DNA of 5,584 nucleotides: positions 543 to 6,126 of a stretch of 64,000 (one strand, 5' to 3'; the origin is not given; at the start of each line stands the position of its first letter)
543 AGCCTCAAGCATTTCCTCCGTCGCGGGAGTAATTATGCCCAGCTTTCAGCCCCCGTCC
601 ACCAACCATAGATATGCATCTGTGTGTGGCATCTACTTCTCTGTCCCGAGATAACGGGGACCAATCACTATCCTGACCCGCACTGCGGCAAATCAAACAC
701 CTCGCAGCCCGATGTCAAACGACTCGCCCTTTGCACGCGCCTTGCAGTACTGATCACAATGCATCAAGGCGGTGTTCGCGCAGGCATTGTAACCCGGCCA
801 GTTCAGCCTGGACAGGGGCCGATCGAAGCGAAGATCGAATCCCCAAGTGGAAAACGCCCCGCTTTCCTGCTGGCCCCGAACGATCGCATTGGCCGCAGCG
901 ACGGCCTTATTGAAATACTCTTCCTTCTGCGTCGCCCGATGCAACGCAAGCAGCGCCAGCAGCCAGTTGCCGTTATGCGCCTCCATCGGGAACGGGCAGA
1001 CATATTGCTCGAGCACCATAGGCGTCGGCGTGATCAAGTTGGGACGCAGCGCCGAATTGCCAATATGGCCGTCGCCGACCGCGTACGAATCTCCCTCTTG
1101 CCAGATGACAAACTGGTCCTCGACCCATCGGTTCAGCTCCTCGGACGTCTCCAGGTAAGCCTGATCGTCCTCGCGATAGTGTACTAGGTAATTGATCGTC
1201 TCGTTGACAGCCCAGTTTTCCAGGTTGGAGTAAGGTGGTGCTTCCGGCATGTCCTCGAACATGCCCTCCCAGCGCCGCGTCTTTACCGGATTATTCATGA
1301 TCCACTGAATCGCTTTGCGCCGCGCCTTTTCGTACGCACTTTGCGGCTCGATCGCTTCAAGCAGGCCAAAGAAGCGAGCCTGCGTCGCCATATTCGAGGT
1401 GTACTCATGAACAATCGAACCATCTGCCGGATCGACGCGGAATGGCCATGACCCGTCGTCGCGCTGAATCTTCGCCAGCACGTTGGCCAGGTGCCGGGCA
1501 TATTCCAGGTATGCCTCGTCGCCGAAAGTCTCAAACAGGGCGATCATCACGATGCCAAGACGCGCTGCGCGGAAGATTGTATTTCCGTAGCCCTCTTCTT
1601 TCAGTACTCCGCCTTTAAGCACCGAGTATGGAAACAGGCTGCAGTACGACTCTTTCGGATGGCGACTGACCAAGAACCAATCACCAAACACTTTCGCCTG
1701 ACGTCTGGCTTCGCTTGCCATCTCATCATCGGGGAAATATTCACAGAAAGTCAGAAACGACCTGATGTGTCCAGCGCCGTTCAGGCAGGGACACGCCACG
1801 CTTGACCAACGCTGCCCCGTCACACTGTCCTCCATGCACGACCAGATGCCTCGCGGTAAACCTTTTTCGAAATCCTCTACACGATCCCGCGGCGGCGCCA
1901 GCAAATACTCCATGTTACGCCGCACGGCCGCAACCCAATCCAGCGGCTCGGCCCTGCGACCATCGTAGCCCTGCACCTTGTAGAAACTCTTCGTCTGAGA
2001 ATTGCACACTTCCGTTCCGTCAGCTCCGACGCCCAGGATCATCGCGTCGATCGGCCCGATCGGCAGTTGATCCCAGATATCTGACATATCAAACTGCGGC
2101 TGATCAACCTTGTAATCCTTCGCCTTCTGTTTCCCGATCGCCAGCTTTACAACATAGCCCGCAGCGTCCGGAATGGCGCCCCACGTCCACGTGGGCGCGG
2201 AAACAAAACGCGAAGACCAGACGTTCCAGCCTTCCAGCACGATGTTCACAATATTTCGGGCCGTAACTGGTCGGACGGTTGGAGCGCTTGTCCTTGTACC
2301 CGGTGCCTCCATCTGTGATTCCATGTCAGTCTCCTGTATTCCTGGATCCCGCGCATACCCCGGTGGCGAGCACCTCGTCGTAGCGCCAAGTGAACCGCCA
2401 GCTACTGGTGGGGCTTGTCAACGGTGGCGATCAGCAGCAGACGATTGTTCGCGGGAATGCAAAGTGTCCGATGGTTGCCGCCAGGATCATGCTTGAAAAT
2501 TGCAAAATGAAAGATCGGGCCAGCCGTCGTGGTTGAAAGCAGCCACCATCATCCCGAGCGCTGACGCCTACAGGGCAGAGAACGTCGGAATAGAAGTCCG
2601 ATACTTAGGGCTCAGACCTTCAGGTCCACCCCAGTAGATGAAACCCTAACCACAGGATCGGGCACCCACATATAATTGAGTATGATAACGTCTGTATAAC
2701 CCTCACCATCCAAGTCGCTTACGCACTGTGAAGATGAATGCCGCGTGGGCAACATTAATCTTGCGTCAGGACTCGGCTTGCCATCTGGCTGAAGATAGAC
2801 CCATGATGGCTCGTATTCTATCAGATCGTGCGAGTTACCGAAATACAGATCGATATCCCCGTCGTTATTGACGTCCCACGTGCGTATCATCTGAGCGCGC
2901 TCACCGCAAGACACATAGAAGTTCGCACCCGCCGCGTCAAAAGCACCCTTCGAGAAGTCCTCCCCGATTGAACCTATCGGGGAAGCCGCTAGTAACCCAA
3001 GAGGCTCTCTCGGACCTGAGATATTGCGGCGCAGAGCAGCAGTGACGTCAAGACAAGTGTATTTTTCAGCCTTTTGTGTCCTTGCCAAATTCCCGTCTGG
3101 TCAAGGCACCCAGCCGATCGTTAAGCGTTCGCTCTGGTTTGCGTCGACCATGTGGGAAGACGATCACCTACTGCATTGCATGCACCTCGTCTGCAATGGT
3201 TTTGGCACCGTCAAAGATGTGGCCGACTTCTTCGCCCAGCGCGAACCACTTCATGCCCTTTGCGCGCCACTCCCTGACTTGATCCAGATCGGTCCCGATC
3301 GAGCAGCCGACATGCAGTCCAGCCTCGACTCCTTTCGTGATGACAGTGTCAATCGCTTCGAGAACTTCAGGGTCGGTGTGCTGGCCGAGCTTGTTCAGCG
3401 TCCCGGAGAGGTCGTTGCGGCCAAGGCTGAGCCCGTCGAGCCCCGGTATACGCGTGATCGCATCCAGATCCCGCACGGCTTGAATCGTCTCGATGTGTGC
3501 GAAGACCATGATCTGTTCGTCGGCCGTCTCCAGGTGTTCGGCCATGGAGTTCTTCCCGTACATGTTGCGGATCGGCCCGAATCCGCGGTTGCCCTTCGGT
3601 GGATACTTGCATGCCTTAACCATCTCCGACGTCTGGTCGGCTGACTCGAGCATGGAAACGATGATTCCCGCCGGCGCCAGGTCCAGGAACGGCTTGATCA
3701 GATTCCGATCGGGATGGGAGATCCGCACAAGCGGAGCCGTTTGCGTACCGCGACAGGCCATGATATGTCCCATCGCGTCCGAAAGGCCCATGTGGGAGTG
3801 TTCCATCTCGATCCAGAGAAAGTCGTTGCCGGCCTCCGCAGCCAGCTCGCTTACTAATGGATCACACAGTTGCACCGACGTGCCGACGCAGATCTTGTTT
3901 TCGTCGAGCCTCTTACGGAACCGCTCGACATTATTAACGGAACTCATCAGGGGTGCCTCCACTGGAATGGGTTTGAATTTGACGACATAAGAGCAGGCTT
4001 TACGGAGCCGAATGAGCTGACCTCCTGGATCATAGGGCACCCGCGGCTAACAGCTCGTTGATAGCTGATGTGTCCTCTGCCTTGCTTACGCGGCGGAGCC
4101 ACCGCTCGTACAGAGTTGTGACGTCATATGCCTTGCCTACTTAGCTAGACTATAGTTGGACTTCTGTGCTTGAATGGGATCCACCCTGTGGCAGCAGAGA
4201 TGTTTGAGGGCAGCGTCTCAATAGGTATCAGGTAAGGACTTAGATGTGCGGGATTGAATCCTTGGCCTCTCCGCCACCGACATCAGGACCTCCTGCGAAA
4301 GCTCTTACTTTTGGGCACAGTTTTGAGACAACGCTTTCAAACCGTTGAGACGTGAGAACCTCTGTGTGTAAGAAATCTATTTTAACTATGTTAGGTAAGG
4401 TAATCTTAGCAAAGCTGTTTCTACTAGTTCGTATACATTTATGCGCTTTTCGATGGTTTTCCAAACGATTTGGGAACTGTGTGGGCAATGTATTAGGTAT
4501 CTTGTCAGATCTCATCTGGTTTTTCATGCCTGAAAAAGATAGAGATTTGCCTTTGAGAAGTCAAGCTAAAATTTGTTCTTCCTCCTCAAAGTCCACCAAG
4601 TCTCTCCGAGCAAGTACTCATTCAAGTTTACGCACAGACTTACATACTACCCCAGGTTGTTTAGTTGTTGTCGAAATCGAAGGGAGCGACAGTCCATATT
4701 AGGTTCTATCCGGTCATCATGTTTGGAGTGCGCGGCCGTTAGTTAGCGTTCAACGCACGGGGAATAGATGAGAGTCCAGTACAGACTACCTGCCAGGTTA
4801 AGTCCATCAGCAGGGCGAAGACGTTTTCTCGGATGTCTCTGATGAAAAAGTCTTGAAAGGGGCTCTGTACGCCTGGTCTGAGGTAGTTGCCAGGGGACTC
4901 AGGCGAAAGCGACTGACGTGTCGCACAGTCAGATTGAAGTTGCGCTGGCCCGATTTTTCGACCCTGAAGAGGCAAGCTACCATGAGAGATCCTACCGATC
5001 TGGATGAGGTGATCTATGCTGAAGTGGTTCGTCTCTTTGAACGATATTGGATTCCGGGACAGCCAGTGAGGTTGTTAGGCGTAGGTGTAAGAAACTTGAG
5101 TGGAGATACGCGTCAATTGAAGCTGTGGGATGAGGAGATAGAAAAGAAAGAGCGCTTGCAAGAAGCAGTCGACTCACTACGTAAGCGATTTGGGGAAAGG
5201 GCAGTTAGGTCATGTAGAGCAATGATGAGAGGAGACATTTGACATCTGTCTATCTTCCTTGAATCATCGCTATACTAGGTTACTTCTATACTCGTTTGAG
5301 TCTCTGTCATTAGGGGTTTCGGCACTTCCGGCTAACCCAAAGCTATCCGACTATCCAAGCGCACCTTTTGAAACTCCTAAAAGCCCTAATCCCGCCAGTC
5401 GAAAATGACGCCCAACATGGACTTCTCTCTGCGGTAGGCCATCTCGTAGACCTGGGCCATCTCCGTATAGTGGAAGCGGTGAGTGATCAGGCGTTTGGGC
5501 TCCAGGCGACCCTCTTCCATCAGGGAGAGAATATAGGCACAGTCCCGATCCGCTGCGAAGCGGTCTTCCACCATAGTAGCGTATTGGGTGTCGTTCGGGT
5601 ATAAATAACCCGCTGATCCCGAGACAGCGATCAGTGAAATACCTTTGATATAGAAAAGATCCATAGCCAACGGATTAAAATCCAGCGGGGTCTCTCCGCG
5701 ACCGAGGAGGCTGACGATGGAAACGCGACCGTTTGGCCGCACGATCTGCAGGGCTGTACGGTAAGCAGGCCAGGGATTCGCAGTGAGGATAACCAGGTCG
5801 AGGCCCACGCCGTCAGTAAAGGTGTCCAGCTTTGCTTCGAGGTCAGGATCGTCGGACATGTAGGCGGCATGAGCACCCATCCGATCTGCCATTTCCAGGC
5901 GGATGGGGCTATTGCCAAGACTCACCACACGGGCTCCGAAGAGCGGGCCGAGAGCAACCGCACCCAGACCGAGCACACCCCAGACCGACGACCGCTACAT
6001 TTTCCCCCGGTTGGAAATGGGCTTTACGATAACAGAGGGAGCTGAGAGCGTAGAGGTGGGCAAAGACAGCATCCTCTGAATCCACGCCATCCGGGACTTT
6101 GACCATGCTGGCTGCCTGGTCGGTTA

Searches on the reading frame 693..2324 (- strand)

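Call 25: search_protein_families(library=pfam, proteins=[window:693-2324:-], max_evalue=0.00001)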
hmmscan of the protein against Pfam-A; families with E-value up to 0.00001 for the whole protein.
window:693-2324:- (543 aa): 1 family
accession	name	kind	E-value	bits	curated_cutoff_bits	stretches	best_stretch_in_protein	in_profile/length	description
PF06917.19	Pectate_lyase_2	-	6.4e-06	25.5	26.6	0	449-492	403-446/491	Periplasmic pectate lyase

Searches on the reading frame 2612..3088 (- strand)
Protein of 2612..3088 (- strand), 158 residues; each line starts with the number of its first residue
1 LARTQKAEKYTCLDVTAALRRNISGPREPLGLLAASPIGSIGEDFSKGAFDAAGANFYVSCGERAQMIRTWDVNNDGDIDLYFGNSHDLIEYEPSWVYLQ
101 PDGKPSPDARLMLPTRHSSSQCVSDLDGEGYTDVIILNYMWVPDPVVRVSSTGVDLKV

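Call 25: search_protein_families(library=pfam, proteins=[window:2612-3088:-], max_evalue=0.00001)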
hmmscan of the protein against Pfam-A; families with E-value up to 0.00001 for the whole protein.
window:2612-3088:- (158 aa): 1 family
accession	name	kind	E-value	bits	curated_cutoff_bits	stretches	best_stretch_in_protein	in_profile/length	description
PF13517.12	FG-GAP_3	-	2.1e-06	28.6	26.9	1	72-136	1-61/61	FG-GAP-like repeat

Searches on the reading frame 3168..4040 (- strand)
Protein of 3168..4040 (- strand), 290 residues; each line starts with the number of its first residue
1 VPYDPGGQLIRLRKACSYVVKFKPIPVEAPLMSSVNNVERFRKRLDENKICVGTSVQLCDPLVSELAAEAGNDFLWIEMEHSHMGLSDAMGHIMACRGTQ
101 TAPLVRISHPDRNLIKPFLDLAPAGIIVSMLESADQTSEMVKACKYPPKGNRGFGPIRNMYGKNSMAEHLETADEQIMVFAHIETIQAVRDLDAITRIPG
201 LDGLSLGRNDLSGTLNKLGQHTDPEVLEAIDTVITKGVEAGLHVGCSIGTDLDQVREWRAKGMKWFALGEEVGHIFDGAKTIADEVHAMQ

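Call 25: search_protein_families(library=pfam, proteins=[window:3168-4040:-], max_evalue=0.00001)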
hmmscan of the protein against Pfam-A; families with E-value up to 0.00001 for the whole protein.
window:3168-4040:- (290 aa): 1 family
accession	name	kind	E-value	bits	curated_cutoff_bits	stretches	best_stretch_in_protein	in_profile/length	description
PF03328.21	HpcH_HpaI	-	1.1e-29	103.7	25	1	60-275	10-218/221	HpcH/HpaI aldolase/citrate lyase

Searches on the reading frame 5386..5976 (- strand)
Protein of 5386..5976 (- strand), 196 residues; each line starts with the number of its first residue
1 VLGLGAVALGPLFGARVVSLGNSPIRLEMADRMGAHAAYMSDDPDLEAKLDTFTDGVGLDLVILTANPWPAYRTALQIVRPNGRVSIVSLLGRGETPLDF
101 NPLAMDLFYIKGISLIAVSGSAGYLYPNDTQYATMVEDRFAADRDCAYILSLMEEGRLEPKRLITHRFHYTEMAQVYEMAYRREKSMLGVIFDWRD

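Call 25: search_protein_families(library=pfam, proteins=[window:5386-5976:-], max_evalue=0.00001)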
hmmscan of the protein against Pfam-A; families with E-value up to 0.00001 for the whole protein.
window:5386-5976:- (196 aa): 1 family
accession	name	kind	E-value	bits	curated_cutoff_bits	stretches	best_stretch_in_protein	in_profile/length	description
PF00107.32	ADH_zinc_N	-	6e-16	59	31.8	1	2-115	2-114/129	Zinc-binding dehydrogenase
